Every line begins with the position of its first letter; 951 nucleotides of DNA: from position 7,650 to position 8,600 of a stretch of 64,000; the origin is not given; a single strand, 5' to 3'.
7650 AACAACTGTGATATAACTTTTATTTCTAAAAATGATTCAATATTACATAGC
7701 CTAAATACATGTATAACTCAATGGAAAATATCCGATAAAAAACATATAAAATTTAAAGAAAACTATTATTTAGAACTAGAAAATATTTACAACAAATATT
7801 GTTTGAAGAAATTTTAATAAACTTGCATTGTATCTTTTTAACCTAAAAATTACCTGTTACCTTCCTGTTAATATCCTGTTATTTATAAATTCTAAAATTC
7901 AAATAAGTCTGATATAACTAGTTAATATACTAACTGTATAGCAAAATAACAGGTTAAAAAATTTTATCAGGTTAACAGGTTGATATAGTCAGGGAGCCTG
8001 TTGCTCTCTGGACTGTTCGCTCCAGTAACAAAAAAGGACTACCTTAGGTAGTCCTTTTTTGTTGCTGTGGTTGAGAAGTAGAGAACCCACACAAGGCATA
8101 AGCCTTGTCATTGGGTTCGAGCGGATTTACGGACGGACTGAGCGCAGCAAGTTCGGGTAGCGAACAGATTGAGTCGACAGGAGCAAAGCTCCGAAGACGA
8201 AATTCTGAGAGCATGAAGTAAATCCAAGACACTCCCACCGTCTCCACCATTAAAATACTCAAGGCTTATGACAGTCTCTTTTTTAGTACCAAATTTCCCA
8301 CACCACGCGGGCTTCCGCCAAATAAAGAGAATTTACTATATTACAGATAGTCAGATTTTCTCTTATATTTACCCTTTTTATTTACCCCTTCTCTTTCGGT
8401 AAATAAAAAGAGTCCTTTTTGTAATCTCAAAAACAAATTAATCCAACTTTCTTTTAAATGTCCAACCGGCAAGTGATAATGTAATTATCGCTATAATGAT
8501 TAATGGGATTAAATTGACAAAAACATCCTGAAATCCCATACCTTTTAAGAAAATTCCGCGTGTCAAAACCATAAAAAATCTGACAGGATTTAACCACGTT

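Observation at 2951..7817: WYL-regulator-led operon with a pair of PLD-fold proteins and a large helical protein: candidate uncharacterised anti-phage system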

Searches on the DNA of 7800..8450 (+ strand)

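Call 35: search_rna_families(source=window, start=7800, end=8450, threshold=evalue, max_evalue=1, show_alignments=1)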
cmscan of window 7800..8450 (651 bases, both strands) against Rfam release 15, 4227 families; matches with E-value up to 1: 7.
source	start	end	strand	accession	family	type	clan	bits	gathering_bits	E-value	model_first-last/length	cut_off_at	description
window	8013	8078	+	RF03354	mir-459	Gene; miRNA;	-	24.7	62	0.0045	1-81/81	no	mir-459 microRNA precursor family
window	7995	8098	+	RF04111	MIR6274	Gene; miRNA;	-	23.6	80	0.05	1-107/107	no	MIR6274 microRNA precursor family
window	8032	8087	-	RF02985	ftsZ-DE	Gene; sRNA;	-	22.8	72.2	0.055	1-69/69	no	ftsZ-DE RNA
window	8019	8071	+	RF04170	MIR7723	Gene; miRNA;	-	19.6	200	0.22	1-235/235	no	MIR7723 microRNA precursor family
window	8023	8067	+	RF03659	MIR2871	Gene; miRNA;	-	19.3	99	0.76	1-118/118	no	MIR2871 microRNA precursor family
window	8012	8078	-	RF03354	mir-459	Gene; miRNA;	-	19.1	62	0.17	1-81/81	no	mir-459 microRNA precursor family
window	8370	8439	-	RF02378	SurC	Gene; sRNA;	-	17.8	80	0.76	1-161/161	no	SurC sRNA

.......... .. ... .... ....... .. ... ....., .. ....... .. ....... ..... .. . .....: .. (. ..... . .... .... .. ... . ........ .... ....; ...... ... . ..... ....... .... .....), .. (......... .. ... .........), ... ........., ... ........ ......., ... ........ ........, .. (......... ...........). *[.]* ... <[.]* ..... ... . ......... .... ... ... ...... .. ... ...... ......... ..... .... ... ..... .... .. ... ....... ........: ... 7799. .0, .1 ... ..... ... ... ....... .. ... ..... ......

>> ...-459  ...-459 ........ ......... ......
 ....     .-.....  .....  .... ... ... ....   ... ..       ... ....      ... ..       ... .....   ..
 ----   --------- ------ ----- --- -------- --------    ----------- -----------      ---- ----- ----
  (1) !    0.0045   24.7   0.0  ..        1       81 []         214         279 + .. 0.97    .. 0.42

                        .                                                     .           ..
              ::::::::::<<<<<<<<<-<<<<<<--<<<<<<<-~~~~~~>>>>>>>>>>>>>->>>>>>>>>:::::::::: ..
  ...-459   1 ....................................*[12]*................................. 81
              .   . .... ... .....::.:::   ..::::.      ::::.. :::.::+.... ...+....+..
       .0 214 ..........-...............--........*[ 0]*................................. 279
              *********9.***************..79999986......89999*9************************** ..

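Call 111: build_rna_model(alignment_id=A7)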
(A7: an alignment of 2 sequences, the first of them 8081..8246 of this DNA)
Model R1 built from alignment A7 (2 sequences, 175 columns); structure: RNAalifold consensus.
model positions 175; base pairs 45; branch points 2; effective number of sequences 0.86; information 0.59 bits per position. Calibrated on 0.2 Mb of random sequence (short: E-values are rough).
structure used (alignment columns):
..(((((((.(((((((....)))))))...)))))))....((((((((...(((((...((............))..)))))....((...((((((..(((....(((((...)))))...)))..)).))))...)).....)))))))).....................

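Call 112: search_with_rna_model(model_id=R1, sources=[window, L001, L002, L003, L006, L014, L015, L016, L017, L018, L019, L021, L022, L027, L028, L030, L032, L033, L036, L037], max_evalue=1)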
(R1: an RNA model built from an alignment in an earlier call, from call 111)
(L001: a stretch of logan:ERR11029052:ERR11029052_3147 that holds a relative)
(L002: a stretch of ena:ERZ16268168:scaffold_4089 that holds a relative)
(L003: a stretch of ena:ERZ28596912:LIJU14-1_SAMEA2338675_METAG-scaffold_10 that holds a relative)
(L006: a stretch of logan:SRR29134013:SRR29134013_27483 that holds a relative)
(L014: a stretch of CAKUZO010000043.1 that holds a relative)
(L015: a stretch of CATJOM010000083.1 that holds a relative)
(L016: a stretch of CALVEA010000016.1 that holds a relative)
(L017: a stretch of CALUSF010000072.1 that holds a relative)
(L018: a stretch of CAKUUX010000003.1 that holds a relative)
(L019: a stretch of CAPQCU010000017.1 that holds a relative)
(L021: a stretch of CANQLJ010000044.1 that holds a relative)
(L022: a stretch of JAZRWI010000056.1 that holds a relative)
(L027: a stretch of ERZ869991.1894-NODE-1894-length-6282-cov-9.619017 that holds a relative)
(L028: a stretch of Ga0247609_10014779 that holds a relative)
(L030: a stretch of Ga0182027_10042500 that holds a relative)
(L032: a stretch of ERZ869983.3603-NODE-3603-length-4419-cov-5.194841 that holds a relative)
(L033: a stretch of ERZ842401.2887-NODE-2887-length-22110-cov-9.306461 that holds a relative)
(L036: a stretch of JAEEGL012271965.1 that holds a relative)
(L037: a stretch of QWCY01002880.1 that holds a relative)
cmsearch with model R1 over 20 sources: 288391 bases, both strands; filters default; matches with E-value up to 1: 4.
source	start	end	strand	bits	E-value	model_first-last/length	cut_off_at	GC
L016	3766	3939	+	212.7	1.4e-55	1-175/175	no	0.55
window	8081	8246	+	201.9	1.1e-52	1-175/175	no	0.52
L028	4318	4465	+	109.8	1e-27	1-175/175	no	0.57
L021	4711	4890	+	43.7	8.2e-10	1-175/175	no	0.47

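Call 113: search_with_rna_model(model_id=R1, sources=[window, L016, L021, L028], max_evalue=0.001, make_alignment=true, show_alignments=4)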
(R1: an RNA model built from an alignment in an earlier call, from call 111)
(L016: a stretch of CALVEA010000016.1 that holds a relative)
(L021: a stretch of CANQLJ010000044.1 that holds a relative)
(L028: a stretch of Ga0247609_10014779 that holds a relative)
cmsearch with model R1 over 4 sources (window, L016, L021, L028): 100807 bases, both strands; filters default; matches with E-value up to 0.001: 4.
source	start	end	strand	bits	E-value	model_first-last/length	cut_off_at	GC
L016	3766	3939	+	212.7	4.8e-56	1-175/175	no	0.55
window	8081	8246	+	201.9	3.9e-53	1-175/175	no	0.52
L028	4318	4465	+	109.8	3.6e-28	1-175/175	no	0.57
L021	4711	4890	+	43.7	2.9e-10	1-175/175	no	0.47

Alignment A8: 4 matches aligned to the model, 215 columns, each read 5' to 3' on its own strand. Consensus structure (alignment columns), stored with it:
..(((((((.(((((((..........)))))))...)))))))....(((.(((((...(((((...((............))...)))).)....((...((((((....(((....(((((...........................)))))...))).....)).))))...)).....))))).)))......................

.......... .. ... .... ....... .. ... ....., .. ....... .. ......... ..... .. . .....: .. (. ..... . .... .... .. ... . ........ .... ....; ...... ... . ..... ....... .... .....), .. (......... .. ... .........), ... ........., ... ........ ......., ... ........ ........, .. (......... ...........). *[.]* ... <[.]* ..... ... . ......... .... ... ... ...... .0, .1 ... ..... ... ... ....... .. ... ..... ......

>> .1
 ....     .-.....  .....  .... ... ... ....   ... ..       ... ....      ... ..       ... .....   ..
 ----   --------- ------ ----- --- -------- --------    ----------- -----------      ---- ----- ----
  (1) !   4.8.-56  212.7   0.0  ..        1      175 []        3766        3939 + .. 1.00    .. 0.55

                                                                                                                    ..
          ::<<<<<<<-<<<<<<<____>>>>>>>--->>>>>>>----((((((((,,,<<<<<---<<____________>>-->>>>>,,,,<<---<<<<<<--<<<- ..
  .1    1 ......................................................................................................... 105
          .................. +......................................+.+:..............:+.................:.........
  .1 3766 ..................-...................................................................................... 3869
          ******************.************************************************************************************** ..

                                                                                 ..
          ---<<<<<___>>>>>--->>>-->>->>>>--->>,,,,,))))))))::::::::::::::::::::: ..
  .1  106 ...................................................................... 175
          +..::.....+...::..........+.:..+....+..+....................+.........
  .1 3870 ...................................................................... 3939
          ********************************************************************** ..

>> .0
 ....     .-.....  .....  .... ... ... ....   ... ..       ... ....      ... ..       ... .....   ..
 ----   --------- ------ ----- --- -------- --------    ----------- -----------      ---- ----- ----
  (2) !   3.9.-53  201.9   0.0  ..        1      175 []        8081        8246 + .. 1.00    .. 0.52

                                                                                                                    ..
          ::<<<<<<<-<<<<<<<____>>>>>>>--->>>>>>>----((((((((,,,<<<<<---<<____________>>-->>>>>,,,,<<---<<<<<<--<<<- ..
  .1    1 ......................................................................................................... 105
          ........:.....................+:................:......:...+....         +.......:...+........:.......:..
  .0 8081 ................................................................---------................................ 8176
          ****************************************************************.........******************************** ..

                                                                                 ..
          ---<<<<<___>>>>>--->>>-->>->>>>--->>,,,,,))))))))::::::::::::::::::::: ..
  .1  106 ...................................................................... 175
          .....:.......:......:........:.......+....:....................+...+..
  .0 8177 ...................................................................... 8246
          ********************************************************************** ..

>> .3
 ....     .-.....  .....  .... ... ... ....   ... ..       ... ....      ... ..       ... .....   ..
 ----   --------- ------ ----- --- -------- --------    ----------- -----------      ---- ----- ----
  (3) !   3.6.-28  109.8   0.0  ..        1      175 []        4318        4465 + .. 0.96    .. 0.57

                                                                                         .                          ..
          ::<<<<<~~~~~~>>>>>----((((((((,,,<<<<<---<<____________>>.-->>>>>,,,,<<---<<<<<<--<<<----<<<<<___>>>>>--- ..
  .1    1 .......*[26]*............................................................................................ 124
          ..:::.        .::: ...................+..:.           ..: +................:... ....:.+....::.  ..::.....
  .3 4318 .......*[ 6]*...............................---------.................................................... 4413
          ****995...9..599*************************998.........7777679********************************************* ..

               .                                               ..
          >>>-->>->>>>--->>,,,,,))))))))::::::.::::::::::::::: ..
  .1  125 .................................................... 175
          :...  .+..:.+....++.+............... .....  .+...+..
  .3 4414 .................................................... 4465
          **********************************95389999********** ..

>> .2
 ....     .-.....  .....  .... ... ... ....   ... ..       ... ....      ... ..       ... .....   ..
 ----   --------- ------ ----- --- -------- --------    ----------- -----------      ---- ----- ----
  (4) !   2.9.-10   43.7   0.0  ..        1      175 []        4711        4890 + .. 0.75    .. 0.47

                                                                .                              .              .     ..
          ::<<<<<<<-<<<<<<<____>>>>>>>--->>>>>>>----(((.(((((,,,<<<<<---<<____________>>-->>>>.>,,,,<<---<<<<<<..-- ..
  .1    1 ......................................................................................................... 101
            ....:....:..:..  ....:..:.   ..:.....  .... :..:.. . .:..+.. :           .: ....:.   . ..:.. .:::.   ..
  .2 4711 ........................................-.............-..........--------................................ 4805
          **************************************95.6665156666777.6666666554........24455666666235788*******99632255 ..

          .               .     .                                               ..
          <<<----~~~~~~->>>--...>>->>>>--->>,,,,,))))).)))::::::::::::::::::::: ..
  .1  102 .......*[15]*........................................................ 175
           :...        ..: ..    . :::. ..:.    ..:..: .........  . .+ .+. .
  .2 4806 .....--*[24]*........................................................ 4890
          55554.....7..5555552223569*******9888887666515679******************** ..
